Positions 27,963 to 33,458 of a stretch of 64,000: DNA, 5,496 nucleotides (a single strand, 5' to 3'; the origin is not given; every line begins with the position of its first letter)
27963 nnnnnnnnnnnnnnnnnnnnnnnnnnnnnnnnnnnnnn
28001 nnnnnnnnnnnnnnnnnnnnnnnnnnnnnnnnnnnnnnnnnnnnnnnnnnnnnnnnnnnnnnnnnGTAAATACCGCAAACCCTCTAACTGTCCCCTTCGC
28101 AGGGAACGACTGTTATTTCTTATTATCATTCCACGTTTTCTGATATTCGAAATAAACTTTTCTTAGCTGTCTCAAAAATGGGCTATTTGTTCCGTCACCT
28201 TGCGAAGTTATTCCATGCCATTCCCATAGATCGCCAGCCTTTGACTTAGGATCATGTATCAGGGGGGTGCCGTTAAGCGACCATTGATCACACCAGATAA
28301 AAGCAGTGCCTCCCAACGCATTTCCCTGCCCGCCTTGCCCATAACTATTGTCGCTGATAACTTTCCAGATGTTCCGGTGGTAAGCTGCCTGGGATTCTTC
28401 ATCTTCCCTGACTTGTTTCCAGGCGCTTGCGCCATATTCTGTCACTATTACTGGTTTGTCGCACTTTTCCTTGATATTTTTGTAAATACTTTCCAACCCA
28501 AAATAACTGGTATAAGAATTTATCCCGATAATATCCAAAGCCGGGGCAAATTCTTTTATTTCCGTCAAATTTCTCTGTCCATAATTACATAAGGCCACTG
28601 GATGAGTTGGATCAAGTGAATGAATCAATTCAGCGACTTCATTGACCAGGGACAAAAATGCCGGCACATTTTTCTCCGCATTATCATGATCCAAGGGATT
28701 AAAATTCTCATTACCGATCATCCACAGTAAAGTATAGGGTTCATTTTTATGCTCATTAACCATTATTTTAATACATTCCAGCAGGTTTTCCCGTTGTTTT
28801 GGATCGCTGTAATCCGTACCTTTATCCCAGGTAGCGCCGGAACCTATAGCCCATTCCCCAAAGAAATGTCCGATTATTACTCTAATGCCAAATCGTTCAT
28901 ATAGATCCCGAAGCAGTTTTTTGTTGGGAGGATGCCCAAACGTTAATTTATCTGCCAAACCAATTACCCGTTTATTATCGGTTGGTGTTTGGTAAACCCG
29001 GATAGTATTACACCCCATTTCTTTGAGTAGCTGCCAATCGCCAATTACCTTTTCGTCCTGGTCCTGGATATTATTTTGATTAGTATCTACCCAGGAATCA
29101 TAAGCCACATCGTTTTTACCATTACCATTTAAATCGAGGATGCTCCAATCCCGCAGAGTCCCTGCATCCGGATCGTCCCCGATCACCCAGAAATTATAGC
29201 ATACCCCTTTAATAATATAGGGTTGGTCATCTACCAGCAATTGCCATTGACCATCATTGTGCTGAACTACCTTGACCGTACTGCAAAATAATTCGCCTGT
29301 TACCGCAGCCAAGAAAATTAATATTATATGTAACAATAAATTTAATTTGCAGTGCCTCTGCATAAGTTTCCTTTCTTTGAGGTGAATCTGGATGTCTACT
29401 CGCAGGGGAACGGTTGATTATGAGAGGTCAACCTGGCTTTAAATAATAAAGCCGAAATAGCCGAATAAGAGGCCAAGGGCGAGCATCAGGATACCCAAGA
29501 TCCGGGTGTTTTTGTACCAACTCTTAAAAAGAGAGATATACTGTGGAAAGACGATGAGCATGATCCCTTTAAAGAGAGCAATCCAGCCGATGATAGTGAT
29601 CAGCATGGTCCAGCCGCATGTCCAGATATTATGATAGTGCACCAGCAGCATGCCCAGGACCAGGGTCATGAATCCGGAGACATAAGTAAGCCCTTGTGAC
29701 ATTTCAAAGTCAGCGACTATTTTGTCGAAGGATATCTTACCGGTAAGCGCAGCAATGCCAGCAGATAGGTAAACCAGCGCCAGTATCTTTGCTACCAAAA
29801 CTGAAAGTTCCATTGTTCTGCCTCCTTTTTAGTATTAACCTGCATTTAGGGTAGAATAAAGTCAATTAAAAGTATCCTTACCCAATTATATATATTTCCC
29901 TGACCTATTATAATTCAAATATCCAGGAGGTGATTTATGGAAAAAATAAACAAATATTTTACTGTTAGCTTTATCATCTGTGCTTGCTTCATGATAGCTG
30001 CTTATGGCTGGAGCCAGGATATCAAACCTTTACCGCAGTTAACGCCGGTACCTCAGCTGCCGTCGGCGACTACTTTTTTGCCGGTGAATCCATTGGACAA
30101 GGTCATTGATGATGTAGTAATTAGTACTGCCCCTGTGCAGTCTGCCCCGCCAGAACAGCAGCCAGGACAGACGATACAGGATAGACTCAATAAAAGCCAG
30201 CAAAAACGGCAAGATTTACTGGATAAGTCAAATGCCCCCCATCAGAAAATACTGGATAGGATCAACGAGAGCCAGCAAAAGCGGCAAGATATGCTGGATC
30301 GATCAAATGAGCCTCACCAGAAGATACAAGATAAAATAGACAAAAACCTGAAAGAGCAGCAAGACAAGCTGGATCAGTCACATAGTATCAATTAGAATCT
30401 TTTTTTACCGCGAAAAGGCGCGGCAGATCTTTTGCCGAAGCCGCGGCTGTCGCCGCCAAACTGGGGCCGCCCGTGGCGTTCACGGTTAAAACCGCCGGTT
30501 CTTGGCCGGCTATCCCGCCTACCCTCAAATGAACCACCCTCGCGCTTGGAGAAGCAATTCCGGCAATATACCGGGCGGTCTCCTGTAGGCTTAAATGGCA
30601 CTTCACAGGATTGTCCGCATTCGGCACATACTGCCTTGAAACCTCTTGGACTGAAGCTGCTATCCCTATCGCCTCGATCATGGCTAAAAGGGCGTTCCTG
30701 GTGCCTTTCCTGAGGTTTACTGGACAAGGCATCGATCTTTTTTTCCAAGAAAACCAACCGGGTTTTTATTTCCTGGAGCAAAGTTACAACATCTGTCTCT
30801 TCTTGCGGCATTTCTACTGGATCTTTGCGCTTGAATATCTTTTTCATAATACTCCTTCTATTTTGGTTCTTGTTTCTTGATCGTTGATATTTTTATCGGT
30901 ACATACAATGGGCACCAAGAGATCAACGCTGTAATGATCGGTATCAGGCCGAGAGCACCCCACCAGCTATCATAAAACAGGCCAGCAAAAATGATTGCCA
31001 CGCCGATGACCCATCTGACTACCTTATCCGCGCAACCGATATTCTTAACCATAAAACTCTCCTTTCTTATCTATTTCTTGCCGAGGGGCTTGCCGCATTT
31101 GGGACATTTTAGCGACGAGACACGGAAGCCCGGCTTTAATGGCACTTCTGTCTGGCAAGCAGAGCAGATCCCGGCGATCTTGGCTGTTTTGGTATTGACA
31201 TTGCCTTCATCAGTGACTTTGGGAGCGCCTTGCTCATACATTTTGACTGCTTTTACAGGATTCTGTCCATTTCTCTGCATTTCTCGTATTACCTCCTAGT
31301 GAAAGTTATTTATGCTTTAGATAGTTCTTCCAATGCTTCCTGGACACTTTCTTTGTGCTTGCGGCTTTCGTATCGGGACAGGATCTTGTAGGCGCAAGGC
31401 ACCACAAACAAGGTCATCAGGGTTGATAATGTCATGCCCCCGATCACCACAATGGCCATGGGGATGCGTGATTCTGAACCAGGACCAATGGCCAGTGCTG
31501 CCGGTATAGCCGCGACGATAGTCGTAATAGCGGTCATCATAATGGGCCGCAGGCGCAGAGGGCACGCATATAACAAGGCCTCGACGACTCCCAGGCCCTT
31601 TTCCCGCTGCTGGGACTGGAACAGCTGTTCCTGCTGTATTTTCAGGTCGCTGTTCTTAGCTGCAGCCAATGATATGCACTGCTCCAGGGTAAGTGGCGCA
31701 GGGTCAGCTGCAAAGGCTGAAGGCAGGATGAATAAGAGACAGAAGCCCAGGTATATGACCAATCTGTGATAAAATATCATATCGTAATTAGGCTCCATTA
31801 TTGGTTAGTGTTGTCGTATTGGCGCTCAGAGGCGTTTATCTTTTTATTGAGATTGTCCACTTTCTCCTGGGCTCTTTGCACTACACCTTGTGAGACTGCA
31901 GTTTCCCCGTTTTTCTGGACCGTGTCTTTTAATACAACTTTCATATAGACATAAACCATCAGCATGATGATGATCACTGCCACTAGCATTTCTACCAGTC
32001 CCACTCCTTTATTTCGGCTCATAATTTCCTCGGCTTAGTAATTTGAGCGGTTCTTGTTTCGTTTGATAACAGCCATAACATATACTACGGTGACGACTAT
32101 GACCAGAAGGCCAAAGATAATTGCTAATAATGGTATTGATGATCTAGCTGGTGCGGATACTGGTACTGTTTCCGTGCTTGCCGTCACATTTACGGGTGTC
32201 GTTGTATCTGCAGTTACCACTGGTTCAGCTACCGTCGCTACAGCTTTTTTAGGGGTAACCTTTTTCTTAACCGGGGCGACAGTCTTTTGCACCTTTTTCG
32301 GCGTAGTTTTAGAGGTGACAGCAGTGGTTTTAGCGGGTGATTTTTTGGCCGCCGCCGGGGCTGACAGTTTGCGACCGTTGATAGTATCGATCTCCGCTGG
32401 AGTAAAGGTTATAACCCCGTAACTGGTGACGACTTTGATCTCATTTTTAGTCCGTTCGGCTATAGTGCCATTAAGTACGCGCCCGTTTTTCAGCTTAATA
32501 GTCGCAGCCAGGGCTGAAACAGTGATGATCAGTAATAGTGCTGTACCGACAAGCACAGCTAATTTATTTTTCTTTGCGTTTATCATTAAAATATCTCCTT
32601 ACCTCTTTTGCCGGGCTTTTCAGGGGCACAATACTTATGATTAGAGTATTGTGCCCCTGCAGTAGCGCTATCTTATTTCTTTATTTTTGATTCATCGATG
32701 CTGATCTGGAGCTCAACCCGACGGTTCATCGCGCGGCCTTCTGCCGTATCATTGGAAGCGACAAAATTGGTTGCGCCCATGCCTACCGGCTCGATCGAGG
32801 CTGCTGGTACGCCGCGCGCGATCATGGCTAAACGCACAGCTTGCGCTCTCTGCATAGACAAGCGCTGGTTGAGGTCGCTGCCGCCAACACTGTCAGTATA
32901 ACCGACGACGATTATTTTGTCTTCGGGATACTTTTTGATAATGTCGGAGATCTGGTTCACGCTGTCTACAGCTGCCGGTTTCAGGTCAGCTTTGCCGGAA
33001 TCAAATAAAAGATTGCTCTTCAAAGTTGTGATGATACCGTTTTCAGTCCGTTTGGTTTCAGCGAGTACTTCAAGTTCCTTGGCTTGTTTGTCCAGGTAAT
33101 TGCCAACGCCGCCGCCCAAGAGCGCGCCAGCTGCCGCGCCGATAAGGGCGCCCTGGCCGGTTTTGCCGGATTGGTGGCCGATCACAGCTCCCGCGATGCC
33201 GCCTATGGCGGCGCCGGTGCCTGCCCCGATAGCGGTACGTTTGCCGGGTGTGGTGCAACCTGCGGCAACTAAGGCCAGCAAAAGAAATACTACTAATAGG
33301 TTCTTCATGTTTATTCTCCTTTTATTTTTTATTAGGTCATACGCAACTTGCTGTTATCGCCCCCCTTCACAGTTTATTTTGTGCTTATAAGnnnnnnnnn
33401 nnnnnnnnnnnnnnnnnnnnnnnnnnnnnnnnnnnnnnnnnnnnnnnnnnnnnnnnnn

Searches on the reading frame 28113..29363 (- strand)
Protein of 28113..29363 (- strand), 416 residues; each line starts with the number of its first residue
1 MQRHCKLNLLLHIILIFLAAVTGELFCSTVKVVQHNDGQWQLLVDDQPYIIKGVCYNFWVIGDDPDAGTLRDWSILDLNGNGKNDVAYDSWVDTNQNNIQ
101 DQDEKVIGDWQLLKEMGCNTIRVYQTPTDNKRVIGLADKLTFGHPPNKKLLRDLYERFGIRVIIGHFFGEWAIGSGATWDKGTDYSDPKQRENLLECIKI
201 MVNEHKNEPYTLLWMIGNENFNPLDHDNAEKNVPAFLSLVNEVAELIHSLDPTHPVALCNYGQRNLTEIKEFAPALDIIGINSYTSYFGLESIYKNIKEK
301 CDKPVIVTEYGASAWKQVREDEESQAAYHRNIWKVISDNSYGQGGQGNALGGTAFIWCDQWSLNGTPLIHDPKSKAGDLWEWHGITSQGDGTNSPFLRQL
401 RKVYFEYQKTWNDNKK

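Call 29: search_protein_families(library=pfam, proteins=[window:28113-29363:-], max_evalue=0.001)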
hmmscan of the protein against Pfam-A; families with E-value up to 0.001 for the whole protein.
window:28113-29363:- (416 aa): 2 families
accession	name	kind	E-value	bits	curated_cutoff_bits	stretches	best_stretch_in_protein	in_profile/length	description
PF02836.23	Glyco_hydro_2_C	-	6.6e-13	48.9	21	1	143-314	56-214/302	Glycosyl hydrolases family 2, TIM barrel domain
PF07745.19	Glyco_hydro_53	-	1.5e-05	24.6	24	1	91-343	11-276/340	Glycosyl hydrolase family 53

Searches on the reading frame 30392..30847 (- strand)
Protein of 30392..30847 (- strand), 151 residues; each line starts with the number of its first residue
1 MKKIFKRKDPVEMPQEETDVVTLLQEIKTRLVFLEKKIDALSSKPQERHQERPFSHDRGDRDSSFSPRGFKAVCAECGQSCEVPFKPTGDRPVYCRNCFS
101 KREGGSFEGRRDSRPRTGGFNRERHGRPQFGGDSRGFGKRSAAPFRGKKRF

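Call 29: search_protein_families(library=pfam, proteins=[window:30392-30847:-], max_evalue=0.001)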
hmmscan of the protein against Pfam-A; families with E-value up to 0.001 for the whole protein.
window:30392-30847:- (151 aa): 1 family
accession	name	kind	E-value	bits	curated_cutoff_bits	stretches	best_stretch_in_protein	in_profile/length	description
PF23477.1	zf_Tbcl_2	-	2.4e-17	62.8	27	1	70-102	4-36/37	Probable treble clef zinc finger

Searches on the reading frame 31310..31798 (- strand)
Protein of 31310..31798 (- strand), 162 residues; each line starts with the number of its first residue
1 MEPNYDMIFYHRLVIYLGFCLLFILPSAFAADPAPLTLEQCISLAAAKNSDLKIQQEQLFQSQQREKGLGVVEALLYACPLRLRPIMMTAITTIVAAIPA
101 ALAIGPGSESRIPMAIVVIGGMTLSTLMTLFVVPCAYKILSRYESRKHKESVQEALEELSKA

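Call 29: search_protein_families(library=pfam, proteins=[window:31310-31798:-], max_evalue=0.001)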
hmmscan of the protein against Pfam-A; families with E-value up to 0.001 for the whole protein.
window:31310-31798:- (162 aa): 1 family
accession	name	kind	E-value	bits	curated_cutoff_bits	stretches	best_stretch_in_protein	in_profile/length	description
PF00873.25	ACR_tran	-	2.7e-26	92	28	1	60-140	940-1020/1021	AcrB/AcrD/AcrF family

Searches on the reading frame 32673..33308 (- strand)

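Call 29: search_protein_families(library=pfam, proteins=[window:32673-33308:-], max_evalue=0.001)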
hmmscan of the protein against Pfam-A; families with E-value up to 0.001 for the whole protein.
window:32673-33308:- (211 aa): 5 families
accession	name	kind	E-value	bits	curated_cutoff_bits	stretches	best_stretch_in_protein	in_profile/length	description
PF00691.25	OmpA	-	3.2e-22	79.1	27.2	1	101-196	1-98/98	OmpA family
PF13488.11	Gly-zipper_Omp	-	7e-09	35.9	25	1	32-75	2-45/46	Glycine zipper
PF13441.11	Gly-zipper_YMGG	-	2.5e-08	33.9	28.9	1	28-71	2-45/45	YMGG-like Gly-zipper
PF13436.11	Gly-zipper_OmpA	-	3.7e-06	27.1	27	1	27-68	2-43/44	Glycine-zipper domain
PF05433.20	Rick_17kDa_Anti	-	1.8e-05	25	24.2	1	32-71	2-41/43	Glycine zipper 2TM domain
